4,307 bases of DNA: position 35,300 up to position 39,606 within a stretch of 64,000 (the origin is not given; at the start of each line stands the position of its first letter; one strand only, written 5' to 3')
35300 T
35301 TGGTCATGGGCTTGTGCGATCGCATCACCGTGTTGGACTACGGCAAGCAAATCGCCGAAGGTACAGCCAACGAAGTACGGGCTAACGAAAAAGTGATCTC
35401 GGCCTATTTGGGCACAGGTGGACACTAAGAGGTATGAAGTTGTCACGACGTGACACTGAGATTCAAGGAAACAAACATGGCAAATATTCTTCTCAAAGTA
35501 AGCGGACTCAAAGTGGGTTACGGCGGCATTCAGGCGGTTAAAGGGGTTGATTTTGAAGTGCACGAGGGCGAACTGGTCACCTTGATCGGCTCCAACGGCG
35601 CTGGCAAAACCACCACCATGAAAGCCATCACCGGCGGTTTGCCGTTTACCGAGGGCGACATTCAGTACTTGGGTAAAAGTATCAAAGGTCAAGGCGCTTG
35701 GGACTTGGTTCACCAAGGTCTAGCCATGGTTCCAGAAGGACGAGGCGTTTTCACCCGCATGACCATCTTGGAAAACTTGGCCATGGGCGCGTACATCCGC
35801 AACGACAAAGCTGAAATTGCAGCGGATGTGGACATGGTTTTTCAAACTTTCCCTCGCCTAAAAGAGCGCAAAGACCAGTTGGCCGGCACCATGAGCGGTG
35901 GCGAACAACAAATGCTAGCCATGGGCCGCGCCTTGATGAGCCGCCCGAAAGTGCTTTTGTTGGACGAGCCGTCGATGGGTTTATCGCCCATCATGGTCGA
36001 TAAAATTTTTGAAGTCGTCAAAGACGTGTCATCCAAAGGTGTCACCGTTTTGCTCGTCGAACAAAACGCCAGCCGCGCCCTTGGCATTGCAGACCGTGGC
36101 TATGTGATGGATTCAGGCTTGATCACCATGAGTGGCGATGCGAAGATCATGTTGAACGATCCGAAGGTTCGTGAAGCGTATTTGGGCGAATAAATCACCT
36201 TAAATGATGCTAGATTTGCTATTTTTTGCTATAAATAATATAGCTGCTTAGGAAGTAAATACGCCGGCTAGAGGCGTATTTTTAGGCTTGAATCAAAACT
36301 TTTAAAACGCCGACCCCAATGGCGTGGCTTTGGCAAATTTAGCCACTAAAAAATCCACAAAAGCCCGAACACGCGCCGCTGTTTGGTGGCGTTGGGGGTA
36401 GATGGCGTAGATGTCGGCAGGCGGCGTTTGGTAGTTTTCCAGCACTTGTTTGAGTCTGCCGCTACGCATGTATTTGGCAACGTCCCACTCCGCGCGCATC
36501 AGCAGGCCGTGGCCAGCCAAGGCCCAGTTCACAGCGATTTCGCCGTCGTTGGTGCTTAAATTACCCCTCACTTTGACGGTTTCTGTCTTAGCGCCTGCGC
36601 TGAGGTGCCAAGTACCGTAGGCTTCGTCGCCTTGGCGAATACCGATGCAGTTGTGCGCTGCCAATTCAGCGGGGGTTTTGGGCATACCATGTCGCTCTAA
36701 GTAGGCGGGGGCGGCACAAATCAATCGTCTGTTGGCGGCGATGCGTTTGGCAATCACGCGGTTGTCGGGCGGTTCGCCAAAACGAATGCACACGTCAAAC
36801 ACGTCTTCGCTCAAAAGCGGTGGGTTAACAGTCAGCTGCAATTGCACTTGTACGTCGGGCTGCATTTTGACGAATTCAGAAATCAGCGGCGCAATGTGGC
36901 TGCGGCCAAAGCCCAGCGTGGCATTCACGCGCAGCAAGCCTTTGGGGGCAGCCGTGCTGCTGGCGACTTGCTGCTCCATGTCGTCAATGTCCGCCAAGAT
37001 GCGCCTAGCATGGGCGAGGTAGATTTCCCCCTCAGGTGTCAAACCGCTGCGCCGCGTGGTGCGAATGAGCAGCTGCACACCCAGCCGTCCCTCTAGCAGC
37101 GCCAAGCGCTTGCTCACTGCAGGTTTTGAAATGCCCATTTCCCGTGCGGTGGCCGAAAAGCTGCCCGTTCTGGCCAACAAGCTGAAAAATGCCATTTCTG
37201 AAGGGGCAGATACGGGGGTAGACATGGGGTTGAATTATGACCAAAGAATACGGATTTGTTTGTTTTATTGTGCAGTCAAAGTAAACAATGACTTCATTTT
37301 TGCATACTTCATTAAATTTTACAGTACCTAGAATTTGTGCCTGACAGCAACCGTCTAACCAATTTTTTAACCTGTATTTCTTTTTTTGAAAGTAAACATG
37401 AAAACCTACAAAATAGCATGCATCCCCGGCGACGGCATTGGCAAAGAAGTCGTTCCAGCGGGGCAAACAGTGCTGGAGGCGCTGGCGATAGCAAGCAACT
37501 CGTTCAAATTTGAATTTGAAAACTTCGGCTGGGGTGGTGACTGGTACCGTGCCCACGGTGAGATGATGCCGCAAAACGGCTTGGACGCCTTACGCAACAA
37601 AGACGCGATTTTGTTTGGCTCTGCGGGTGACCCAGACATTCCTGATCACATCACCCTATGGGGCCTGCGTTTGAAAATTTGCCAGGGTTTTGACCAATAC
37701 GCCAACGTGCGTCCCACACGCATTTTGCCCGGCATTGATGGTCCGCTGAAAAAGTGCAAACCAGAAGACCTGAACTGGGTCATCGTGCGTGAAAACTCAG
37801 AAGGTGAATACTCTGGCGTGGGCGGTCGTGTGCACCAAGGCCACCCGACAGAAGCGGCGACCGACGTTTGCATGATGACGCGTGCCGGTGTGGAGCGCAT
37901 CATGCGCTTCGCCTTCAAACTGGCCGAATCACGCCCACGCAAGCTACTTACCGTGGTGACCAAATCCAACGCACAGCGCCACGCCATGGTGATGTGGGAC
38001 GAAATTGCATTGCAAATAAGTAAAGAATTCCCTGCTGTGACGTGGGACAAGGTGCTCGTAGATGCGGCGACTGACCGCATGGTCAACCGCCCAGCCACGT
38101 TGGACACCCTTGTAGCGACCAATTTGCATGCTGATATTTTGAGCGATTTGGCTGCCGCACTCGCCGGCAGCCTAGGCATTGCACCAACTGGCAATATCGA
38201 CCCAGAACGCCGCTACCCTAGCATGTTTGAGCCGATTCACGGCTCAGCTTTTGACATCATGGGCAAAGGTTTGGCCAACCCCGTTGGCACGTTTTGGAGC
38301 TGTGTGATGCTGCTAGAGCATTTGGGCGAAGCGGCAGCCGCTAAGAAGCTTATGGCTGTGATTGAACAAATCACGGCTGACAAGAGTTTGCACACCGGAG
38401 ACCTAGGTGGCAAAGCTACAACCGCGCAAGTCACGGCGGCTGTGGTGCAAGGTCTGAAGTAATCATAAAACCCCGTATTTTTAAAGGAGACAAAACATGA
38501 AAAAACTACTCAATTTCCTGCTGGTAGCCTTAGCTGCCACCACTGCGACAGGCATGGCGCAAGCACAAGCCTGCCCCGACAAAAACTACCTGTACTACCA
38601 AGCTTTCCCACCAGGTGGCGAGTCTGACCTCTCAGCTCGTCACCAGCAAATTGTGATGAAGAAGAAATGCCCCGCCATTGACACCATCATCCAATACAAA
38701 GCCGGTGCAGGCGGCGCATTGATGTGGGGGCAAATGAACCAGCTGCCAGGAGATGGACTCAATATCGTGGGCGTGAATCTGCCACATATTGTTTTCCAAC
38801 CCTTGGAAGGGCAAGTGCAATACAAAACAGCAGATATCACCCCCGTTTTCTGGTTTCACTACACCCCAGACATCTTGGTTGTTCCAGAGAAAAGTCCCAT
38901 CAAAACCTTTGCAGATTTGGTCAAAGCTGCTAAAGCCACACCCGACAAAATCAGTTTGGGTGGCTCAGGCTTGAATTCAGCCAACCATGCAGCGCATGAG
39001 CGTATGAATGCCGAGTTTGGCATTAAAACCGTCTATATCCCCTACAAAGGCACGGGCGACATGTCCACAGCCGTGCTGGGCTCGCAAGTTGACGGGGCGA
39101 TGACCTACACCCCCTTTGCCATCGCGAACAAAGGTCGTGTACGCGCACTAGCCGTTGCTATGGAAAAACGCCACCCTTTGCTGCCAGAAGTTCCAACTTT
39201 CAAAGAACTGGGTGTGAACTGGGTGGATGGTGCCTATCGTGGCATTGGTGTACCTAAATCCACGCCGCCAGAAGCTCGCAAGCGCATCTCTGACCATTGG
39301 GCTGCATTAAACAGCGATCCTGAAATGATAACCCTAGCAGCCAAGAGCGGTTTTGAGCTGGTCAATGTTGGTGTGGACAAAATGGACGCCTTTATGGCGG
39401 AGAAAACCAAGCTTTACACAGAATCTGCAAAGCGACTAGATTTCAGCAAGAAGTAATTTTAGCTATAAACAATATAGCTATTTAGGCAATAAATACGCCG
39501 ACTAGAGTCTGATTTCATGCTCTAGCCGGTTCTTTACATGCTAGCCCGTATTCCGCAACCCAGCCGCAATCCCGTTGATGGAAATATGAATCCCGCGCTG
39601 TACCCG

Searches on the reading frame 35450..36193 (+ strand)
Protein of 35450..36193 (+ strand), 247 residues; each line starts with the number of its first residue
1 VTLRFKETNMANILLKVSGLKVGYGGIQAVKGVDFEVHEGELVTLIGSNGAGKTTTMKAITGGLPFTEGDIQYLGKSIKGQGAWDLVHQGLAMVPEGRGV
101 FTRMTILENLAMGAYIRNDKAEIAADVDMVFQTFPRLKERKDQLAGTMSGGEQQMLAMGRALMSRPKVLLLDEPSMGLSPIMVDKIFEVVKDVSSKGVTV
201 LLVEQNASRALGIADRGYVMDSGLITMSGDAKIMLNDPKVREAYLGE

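Call 92: search_protein_families(library=pfam, proteins=[window:35450-36193:+])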
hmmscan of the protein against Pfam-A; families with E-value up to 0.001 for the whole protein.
window:35450-36193:+ (247 aa): 3 families
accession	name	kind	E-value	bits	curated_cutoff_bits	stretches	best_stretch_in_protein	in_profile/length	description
PF00005.33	ABC_tran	-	4.9e-31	108.6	25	1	31-175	2-136/137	ABC transporter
PF13304.12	AAA_21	-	1.5e-10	42.1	27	1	140-202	230-295/304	AAA domain, putative AbiEii toxin, Type IV TA system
PF12399.14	BCA_ABC_TP_C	-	7.4e-05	22.7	25.5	1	235-247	12-24/27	Branched-chain amino acid ATP-binding cassette transporter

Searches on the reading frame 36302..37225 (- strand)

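Call 92: search_protein_families(library=pfam, proteins=[window:36302-37225:-])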
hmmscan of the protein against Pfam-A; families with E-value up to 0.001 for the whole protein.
window:36302-37225:- (307 aa): 2 families
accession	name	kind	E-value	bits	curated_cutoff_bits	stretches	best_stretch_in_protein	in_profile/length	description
PF03466.25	LysR_substrate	-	1.1e-36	126.6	28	1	93-297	3-208/209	LysR substrate binding domain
PF00126.33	HTH_1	-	4.4e-19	68.6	26.6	1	11-67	4-60/60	Bacterial regulatory helix-turn-helix protein, lysR family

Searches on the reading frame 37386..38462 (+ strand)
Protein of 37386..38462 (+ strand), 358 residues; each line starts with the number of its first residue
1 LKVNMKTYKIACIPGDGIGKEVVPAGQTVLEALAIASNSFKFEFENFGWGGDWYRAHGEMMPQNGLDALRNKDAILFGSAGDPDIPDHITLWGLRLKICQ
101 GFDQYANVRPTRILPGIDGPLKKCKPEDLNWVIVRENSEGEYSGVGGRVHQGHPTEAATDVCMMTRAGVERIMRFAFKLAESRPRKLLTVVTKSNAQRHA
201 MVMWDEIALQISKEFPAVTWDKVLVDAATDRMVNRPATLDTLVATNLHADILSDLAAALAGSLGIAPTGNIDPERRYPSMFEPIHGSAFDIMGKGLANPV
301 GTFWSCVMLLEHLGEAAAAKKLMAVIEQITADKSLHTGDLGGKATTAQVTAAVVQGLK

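Call 92: search_protein_families(library=pfam, proteins=[window:37386-38462:+])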
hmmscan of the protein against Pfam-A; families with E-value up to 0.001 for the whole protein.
window:37386-38462:+ (358 aa): 1 family
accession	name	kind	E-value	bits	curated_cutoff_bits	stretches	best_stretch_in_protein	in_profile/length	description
PF00180.25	Iso_dh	-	1.4e-82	278.2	27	1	9-353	1-348/348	Isocitrate/isopropylmalate dehydrogenase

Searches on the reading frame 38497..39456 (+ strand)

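Call 92: search_protein_families(library=pfam, proteins=[window:38497-39456:+])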
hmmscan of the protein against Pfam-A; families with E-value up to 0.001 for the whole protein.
window:38497-39456:+ (319 aa): 1 family
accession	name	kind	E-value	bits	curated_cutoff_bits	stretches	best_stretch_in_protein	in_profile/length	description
PF03401.19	TctC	-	5.5e-40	138.1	27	1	60-305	14-263/274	Tripartite tricarboxylate transporter family receptor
